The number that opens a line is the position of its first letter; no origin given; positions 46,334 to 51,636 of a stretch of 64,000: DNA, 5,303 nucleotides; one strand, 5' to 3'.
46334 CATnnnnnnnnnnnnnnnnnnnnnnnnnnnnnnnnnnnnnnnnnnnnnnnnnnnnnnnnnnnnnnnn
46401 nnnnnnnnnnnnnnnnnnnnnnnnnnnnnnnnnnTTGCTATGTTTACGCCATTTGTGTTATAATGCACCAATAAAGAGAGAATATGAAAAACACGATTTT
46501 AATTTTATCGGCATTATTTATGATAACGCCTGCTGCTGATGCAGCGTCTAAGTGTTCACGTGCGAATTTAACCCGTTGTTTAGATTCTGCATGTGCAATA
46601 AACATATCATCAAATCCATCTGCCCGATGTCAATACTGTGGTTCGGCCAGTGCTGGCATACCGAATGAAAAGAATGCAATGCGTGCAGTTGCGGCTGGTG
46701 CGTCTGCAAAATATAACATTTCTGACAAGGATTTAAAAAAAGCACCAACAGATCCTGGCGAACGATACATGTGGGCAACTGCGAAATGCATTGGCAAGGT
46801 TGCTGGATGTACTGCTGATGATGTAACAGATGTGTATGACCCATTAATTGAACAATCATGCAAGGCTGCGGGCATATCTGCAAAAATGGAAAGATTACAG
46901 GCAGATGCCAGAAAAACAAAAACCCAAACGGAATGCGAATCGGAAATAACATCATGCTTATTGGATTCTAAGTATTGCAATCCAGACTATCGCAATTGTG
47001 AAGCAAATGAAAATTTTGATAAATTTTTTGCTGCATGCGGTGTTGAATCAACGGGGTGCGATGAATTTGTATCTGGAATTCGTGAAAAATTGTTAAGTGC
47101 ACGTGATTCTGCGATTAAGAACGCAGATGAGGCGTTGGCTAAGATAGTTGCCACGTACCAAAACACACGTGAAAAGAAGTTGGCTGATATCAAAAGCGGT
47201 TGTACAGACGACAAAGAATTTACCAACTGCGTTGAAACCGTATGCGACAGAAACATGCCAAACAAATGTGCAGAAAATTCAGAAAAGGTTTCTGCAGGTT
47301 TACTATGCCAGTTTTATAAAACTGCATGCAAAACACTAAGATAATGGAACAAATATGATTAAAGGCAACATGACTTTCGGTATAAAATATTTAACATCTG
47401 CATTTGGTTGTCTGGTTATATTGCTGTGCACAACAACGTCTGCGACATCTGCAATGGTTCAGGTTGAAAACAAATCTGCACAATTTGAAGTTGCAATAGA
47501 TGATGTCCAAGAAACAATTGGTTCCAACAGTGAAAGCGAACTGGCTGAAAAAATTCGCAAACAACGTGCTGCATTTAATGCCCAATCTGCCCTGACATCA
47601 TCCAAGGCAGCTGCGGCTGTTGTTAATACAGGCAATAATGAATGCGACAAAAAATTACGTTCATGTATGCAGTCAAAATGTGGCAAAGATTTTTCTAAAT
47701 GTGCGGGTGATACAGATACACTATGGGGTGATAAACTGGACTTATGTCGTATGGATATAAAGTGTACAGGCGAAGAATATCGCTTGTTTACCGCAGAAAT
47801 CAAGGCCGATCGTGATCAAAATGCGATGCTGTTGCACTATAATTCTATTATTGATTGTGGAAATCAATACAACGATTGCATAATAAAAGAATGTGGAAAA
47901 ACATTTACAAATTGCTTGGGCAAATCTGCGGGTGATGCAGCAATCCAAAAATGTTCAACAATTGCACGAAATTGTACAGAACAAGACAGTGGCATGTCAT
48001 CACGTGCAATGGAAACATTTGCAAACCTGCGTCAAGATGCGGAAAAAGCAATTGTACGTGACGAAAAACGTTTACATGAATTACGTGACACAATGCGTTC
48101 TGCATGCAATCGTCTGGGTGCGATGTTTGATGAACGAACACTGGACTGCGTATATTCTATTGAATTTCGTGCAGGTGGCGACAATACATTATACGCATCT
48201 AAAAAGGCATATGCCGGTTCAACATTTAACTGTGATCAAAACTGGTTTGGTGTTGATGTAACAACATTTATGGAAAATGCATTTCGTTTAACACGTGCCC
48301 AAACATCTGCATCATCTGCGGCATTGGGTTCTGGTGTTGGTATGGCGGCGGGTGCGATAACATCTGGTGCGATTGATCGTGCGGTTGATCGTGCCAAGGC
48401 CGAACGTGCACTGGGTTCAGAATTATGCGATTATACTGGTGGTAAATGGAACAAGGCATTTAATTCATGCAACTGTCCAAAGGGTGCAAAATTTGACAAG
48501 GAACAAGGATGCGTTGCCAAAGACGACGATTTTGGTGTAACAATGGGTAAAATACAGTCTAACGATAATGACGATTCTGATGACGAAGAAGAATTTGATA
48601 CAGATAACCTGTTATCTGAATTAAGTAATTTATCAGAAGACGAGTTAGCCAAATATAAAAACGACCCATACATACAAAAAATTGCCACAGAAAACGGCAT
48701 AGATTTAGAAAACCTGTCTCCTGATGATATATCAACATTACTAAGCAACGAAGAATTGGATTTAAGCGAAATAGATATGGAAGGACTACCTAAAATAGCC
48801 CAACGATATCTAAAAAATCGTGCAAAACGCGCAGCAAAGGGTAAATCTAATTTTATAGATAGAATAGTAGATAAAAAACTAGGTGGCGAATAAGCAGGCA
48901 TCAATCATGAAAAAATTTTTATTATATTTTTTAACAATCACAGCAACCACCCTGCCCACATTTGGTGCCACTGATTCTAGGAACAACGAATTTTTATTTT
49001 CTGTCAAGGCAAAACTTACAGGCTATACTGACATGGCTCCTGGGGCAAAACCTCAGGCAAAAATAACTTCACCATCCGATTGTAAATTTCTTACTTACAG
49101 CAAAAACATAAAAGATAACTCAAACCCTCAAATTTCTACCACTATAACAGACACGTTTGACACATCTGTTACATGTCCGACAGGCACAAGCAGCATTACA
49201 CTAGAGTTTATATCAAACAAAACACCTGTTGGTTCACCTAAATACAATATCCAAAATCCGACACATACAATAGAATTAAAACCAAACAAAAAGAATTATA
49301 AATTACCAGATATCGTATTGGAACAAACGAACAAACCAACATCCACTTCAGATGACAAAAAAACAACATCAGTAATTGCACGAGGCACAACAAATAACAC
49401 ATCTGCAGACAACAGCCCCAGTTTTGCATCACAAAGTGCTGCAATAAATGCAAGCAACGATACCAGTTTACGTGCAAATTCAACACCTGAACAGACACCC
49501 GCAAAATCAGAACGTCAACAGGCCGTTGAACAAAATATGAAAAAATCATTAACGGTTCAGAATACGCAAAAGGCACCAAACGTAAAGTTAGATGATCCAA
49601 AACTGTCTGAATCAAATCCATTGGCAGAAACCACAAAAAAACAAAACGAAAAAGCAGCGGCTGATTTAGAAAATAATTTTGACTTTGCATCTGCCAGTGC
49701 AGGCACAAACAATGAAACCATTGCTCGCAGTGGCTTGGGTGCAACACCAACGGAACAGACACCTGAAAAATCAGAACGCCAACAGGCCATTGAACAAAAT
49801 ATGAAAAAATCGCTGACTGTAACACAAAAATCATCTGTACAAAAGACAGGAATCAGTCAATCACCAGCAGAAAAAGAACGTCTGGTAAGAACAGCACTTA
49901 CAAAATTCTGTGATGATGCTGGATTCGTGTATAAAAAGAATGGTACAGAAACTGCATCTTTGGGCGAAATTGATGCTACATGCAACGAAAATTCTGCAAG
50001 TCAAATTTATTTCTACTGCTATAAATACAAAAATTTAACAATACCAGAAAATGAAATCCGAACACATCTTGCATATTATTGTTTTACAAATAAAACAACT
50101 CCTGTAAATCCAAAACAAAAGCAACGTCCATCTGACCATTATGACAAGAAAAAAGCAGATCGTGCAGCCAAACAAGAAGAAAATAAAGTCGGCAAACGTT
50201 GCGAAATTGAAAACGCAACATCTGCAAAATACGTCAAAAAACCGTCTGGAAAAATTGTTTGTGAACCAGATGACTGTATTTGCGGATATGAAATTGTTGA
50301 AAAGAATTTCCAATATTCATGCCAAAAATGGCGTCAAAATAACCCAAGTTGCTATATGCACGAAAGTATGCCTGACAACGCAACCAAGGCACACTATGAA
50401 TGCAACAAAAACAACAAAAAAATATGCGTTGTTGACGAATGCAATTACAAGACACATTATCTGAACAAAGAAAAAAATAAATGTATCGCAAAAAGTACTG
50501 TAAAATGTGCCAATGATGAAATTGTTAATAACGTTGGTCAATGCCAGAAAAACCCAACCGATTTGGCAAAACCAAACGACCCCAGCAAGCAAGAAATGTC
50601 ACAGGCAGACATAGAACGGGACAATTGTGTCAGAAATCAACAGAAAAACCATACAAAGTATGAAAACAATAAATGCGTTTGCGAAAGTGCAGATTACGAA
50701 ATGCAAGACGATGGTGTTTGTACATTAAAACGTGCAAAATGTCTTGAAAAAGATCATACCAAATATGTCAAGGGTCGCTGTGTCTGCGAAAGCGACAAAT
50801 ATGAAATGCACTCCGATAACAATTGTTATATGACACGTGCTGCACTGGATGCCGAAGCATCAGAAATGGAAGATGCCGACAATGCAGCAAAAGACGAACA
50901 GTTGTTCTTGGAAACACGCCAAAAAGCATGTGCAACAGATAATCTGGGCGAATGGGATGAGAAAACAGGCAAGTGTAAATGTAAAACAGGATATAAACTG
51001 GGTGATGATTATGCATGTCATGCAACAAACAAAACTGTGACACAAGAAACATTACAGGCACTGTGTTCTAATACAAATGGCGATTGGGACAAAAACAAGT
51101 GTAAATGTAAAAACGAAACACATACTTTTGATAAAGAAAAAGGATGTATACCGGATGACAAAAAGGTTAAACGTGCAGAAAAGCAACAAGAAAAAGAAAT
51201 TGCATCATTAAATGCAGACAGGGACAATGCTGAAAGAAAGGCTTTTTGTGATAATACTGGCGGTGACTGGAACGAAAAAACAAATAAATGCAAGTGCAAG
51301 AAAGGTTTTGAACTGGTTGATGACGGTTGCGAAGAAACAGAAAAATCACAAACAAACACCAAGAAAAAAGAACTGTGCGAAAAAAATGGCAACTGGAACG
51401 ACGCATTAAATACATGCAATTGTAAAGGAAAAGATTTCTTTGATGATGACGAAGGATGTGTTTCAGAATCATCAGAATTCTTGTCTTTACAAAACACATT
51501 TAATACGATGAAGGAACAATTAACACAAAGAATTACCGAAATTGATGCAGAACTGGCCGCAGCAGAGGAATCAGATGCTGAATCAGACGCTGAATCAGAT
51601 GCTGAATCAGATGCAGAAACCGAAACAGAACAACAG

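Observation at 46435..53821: Four-gene operon of secreted Cys-rich proteins terminating in an OmpA-like peptidoglycan anchor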

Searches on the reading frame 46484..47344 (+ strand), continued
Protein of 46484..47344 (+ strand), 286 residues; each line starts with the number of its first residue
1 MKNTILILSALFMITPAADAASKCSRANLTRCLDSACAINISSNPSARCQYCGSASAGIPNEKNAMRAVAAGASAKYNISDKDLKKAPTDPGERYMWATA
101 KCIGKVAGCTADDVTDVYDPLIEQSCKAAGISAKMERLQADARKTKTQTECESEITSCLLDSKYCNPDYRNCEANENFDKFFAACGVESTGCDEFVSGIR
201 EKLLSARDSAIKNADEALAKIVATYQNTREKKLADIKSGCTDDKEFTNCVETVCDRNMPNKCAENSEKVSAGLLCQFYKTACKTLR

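Call 83: find_encoding_contigs(protein=P0002, flank=10000, max_places=2)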
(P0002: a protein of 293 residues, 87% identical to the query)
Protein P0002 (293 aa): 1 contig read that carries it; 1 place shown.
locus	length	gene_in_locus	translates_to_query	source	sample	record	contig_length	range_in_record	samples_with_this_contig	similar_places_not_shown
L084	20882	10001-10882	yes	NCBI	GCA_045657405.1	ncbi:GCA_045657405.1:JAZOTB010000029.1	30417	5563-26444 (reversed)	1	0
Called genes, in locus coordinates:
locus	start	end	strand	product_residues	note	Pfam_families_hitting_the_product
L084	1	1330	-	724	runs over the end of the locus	-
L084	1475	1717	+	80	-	PF01176:eIF-1a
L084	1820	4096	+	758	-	-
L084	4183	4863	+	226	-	-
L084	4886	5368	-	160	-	-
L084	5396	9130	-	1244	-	-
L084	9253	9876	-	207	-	-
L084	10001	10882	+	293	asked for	-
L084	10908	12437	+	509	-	-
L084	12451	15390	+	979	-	-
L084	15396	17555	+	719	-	PF00691:OmpA (weak)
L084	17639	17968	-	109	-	PF00254:FKBP_C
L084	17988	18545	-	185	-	-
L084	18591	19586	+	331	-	PF00437:T2SSE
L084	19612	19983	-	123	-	-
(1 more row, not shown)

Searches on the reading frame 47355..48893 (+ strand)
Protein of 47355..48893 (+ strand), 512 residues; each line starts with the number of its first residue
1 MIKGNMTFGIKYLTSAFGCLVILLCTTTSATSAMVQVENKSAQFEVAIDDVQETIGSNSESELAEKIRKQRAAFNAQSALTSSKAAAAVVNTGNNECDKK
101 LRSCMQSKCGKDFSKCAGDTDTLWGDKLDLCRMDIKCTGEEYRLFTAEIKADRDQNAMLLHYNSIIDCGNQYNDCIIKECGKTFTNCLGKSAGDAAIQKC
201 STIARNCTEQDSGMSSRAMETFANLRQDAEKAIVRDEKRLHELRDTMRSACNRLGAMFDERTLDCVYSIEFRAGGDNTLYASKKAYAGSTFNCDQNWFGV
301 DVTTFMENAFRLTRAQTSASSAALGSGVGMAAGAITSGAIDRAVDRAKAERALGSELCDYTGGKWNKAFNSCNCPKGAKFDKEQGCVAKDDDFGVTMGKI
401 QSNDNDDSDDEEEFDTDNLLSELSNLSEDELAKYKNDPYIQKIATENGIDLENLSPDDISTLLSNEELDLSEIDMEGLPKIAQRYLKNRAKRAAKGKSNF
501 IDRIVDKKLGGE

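Call 4: search_protein_families(library=pfam, proteins=[window:47355-48893:+], max_evalue=0.1)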
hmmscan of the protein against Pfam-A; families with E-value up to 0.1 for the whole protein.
window:47355-48893:+ (512 aa): 0 families

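Call 5: search_protein_families(library=ncbifam, proteins=[window:47355-48893:+], max_evalue=0.1)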
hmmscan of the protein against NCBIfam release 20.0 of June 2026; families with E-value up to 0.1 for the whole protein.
window:47355-48893:+ (512 aa): 1 family
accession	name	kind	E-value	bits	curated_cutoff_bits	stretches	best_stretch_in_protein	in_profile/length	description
NF041478.1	spor_prot_SspM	equivalog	0.047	14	40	0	489-511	7-28/34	acid-soluble spore protein SspM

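Call 26: find_homologous_proteins(query=window:47355-48893:+, max_evalue=0.001)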
Query window:47355-48893:+ (512 aa): 741 proteins with E <= 0.001 among 8000 candidates; the best 120 are listed.
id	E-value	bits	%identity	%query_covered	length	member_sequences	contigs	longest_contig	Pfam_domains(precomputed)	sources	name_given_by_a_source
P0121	0.0e+0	1113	99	99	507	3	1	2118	-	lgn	-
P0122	1.4e-280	949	83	99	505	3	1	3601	-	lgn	-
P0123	3.5e-194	665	62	95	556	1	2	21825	-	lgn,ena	-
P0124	5.9e-194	664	61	95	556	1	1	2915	-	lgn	-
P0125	5.4e-193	661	61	95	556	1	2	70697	-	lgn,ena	-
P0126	6.0e-176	604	69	76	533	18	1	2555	-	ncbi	-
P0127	3.4e-175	602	69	76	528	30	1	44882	-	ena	-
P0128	5.1e-175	601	64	86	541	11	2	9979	-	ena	-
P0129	1.1e-171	590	68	77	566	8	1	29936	-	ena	-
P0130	3.5e-170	585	68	76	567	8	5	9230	-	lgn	-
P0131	2.1e-169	583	74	69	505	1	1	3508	-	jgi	jgi:hypothetical protein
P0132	1.2e-164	567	66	78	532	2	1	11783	-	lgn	-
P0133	3.4e-163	562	67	76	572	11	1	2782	-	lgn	-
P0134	7.0e-163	561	67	76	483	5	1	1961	-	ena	-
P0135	1.5e-162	560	66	76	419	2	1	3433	-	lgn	-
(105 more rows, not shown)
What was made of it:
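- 47355..48893 (+): P2: 512-aa exported protein. Residues ~37-353 form a conserved Cys-rich core ending in a Gly-zipper-like segment (322-340), followed by one 4-Cys repeat (358-386) and a variable acidic tail. The C-terminal part varies in length (408-840 aa among listed homologs), and two homologs carry CarboxypepD_reg-like domains there (call 26).
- Some P2 homologs carry CarboxypepD_reg-like beta-sandwich modules in the variable tail (call 26).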

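Call 56: search_solved_structures(query=A3, max_evalue=10)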
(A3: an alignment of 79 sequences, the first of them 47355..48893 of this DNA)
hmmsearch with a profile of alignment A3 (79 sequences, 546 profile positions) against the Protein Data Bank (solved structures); distinct sequences matched with E-value up to 10: 0.
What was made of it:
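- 47355..48893 (+): No Pfam, NCBIfam or PDB hit (calls 4, 5, 56).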

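Call 73: search_protein_families(library=phrogs, proteins=[window:47355-48893:+], max_evalue=0.01)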
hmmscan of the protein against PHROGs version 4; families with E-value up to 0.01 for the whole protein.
window:47355-48893:+ (512 aa): 0 families

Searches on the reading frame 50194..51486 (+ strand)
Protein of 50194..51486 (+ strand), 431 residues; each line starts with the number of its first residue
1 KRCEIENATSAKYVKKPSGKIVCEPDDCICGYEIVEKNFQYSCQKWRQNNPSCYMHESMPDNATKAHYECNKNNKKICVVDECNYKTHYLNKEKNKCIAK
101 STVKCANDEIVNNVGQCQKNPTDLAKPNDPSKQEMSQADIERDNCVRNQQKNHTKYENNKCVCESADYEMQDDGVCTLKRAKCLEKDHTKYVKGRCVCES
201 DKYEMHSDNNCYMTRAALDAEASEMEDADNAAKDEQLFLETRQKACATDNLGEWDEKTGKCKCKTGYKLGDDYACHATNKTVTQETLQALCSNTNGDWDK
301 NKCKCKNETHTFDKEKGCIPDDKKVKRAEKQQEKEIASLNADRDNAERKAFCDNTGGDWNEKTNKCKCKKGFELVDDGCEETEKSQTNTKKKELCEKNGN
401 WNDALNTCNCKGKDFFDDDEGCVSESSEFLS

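Call 81: search_solved_structures(query=window:50194-51486:+, max_evalue=10)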
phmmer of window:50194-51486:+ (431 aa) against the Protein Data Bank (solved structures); distinct sequences matched with E-value up to 10: 0.
